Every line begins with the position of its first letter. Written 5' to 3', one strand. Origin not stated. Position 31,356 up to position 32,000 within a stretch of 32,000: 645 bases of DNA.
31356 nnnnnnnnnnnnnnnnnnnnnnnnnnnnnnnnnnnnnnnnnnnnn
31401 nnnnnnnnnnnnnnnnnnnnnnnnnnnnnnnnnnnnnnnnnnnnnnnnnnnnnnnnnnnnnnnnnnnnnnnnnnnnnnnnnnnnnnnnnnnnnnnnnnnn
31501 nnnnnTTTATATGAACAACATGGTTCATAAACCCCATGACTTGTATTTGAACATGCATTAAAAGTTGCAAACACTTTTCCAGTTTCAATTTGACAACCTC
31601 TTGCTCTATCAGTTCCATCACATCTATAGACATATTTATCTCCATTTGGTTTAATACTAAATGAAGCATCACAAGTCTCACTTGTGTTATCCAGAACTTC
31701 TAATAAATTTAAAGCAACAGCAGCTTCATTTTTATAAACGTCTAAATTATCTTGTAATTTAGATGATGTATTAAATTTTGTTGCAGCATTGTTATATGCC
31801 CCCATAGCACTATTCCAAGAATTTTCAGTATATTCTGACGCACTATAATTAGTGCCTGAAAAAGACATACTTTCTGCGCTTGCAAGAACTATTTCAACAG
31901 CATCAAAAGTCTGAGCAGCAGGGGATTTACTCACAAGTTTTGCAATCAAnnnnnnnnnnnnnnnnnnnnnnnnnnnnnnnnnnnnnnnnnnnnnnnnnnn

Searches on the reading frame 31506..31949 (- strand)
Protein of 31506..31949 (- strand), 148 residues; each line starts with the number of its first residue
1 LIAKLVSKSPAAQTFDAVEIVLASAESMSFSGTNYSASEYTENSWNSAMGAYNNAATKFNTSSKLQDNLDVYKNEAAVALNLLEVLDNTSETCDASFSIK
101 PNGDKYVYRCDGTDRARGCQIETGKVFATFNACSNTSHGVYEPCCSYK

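Call 8: search_protein_families(library=pfam, proteins=[window:31506-31949:-], max_evalue=0.01)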
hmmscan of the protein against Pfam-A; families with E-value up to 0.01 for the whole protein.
window:31506-31949:- (148 aa): 0 families

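Call 18: search_protein_families(library=ncbifam, proteins=[window:31506-31949:-], max_evalue=0.1)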
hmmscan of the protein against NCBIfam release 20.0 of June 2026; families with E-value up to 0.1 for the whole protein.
window:31506-31949:- (148 aa): 1 family
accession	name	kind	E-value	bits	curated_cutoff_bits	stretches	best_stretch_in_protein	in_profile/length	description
NF045484.1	TransRegExoR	equivalog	0.053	12.8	450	1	5-95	21-108/267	exopolysaccharide production regulator ExoR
